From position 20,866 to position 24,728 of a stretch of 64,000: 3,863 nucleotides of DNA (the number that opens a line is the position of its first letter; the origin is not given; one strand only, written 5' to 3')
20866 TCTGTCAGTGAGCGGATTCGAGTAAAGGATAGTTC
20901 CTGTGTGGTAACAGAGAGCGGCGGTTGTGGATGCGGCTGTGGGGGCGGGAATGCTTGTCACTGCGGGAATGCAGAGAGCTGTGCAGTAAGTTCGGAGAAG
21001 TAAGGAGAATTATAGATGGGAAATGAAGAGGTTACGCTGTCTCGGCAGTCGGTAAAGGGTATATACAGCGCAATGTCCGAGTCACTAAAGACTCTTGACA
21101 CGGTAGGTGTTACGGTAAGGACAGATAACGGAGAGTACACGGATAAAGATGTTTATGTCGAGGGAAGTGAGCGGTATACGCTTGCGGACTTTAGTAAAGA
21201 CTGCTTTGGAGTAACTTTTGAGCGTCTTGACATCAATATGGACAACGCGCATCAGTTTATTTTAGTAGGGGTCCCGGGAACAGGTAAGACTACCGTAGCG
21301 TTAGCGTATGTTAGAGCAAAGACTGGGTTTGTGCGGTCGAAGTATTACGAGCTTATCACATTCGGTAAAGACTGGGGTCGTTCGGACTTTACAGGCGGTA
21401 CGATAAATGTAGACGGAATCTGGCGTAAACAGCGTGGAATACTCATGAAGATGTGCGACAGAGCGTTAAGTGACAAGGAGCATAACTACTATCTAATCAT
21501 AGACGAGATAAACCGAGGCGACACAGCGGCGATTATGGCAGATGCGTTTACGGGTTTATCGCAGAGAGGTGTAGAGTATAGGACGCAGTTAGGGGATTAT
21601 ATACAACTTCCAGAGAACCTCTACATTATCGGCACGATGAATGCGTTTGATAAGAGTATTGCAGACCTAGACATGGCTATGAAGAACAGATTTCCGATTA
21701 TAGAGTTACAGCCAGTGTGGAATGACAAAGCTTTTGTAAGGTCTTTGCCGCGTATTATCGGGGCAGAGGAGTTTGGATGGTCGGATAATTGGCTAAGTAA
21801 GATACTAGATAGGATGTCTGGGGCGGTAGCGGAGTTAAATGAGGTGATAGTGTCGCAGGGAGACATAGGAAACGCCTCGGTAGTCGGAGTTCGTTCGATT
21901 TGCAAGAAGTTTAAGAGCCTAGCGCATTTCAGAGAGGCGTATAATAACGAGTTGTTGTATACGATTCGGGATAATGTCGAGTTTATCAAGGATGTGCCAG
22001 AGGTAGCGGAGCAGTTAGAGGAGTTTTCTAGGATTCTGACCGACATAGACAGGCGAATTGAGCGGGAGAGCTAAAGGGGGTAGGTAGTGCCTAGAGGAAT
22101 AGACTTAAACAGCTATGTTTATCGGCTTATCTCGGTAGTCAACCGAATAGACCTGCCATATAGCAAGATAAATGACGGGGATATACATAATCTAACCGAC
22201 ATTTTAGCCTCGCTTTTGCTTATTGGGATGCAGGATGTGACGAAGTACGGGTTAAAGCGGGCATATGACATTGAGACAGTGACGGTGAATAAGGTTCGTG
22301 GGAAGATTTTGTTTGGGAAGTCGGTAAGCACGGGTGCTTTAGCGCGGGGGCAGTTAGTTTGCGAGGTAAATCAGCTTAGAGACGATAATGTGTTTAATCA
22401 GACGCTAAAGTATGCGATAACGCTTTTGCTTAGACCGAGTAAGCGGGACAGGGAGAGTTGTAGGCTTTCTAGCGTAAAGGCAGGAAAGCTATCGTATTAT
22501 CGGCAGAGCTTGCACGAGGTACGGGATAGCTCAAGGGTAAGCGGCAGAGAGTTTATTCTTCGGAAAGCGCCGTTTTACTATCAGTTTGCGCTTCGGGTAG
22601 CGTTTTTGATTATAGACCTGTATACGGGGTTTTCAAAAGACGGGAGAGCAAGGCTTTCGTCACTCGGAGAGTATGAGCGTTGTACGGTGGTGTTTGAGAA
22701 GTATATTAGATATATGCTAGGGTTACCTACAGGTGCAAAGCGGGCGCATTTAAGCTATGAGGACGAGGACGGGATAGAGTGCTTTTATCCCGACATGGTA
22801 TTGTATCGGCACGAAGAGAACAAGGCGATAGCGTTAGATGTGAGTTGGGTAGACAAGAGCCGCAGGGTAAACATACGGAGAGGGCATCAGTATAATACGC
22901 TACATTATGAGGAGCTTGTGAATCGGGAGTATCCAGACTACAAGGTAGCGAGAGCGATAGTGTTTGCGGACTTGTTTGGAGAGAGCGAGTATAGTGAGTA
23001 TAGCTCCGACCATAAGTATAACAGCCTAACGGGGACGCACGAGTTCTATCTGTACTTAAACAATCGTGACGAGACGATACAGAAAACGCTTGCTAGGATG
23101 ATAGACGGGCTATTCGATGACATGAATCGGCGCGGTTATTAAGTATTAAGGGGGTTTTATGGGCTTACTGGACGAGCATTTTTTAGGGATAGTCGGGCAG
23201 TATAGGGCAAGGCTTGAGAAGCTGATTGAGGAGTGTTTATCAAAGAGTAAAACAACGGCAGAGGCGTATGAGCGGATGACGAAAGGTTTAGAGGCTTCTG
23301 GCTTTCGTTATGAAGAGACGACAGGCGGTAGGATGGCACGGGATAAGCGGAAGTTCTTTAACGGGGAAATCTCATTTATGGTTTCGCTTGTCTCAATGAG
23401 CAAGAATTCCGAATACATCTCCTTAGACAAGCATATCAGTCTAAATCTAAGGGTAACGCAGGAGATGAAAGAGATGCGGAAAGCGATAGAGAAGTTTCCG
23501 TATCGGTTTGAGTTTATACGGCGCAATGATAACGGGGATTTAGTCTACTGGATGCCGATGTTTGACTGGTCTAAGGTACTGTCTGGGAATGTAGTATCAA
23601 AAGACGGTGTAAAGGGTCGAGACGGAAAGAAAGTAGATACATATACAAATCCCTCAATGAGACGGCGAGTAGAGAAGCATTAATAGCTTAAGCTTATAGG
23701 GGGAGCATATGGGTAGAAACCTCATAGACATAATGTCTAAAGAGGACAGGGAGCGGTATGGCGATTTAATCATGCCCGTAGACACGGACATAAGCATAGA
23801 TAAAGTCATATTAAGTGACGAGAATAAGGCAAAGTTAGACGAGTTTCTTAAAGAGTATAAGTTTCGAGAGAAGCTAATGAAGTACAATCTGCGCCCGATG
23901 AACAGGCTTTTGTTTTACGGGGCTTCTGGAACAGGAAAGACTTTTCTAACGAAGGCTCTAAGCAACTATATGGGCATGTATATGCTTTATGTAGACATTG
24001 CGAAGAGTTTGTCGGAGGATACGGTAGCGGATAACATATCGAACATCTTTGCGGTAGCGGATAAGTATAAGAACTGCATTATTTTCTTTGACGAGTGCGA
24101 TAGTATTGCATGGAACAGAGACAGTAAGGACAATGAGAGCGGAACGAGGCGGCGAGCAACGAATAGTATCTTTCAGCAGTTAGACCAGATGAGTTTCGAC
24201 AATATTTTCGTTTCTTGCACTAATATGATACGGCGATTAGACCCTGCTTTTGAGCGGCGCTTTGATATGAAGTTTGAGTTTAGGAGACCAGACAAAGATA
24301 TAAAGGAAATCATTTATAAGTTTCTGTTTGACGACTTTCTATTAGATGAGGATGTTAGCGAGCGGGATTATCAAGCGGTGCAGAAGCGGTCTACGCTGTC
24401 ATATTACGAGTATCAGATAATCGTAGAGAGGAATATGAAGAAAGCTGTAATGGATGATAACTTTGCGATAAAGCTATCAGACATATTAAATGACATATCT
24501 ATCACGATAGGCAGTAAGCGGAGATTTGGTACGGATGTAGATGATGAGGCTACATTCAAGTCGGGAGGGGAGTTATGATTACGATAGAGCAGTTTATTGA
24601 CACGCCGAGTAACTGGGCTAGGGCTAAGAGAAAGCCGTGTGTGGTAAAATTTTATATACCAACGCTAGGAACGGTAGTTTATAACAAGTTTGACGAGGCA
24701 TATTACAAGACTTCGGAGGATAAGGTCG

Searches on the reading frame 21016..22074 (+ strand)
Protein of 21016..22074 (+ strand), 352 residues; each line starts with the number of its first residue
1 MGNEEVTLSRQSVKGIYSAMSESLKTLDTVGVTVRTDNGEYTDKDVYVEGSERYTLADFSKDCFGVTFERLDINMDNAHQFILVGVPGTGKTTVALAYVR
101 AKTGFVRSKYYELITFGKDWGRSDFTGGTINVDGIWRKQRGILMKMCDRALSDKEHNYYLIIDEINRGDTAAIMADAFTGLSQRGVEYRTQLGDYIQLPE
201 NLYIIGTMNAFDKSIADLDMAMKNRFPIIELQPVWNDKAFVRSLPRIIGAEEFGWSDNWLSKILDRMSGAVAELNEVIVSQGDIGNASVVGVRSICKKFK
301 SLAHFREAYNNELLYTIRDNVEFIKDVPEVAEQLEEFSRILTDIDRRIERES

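Call 14: search_protein_families(library=phrogs, proteins=[window:21016-22074:+], max_evalue=0.001)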
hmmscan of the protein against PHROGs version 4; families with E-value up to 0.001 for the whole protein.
window:21016-22074:+ (352 aa): 3 families
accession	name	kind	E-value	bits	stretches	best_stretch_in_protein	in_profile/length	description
phrog_16448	-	other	1.1e-09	38.2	1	69-228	440-587/680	ATPase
phrog_168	-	DNA, RNA and nucleotide metabolism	8.2e-06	26.7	1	79-232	43-157/314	clamp loader of DNA polymerase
phrog_30804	-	unknown function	3.5e-05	23.1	0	195-227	458-490/643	-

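Call 56: search_protein_families(library=pfam, proteins=[window:21016-22074:+], max_evalue=0.001)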
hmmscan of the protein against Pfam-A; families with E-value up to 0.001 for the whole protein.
window:21016-22074:+ (352 aa): 2 families
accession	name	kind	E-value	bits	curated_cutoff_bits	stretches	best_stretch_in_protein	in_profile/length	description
PF07728.20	AAA_5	-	2.6e-11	44.1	22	1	81-226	2-139/139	AAA domain (dynein-related subfamily)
PF00004.35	AAA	-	0.00029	21.7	21.2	1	82-228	2-125/131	ATPase family associated with various cellular activities (AAA)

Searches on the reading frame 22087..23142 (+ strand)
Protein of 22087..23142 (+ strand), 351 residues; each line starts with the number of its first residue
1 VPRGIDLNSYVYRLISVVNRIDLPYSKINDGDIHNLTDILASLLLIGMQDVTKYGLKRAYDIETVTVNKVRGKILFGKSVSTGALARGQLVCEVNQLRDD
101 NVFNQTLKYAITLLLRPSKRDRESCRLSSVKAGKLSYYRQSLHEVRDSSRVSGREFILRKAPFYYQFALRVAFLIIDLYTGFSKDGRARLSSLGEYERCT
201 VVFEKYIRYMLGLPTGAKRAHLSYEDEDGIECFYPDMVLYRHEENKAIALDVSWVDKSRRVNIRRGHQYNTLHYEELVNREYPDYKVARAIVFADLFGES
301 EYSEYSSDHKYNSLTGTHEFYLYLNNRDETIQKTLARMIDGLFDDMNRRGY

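Call 56: search_protein_families(library=pfam, proteins=[window:22087-23142:+], max_evalue=0.001)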
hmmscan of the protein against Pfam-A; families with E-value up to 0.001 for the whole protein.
window:22087-23142:+ (351 aa): 1 family
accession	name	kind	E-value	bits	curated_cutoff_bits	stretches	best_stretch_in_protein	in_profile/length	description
PF10117.15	McrBC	-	1.3e-14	54.3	23.9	1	26-256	52-280/318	McrBC 5-methylcytosine restriction system component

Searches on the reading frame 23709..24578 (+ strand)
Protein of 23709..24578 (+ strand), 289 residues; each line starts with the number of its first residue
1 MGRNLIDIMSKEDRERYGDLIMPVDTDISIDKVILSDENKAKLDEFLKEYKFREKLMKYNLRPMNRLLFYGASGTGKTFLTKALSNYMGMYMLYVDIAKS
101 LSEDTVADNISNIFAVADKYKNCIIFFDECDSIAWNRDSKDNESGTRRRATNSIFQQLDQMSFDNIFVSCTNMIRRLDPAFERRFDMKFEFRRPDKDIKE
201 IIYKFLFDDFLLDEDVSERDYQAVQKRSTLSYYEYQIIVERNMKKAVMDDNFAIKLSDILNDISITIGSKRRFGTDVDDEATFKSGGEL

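Call 56: search_protein_families(library=pfam, proteins=[window:23709-24578:+], max_evalue=0.001)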
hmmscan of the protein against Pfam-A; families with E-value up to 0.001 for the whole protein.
window:23709-24578:+ (289 aa): 4 families
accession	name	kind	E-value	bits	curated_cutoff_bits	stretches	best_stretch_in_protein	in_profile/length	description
PF00004.35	AAA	-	3.1e-23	83.1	21.2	1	67-192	1-130/131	ATPase family associated with various cellular activities (AAA)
PF13521.12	AAA_28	-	0.00047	20.8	27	0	67-117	2-51/164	AAA domain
PF07728.20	AAA_5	-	0.00055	20.4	22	0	67-129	2-74/139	AAA domain (dynein-related subfamily)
PF07724.20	AAA_2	-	0.00059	20.4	27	0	62-135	1-89/166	AAA domain (Cdc48 subfamily)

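Call 72: search_solved_structures(query=window:23709-24578:+, max_evalue=0.00001)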
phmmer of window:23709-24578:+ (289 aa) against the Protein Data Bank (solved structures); distinct sequences matched with E-value up to 0.00001: 263 (the best 60 are shown).
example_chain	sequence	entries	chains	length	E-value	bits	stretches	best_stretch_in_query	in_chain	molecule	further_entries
6chs_H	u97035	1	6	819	2e-33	119.8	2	52-216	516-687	Putative cell division control protein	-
6oaa_B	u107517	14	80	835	9.9e-31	110.9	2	58-210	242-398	Cell division control protein 48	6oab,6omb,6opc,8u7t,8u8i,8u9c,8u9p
8dar_A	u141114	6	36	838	1e-30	110.9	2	58-210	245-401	Cell division control protein 48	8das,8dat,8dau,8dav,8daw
6oa9_A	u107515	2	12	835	2.6e-30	109.5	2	58-210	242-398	Cell division control protein 48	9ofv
7wub_D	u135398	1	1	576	4e-30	109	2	40-204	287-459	Transitional endoplasmic reticulum ATPase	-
7wub_C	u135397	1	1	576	4e-30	108.9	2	40-204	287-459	Transitional endoplasmic reticulum ATPase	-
6mck_A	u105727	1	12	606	5.1e-30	108.6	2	40-204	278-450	Transitional endoplasmic reticulum ATPase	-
7rlh_A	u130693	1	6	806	6e-30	108.4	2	40-204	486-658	Transitional endoplasmic reticulum ATPase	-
7rlg_A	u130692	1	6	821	6.2e-30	108.3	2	40-204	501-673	Transitional endoplasmic reticulum ATPase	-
7rlj_A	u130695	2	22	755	8.8e-30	107.8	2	40-204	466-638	Transitional endoplasmic reticulum ATPase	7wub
7rlb_A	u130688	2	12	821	8.8e-30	107.8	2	40-204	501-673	Transitional endoplasmic reticulum ATPase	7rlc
8yka_A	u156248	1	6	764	9.1e-30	107.8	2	40-204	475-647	Transitional endoplasmic reticulum ATPase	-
5c18_A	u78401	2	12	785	9.8e-30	107.7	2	40-204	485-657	Transitional endoplasmic reticulum ATPase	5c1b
7y4w_A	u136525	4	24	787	1e-29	107.6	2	40-204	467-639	Transitional endoplasmic reticulum ATPase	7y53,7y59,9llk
7mdm_B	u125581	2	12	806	1e-29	107.6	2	40-204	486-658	Transitional endoplasmic reticulum ATPase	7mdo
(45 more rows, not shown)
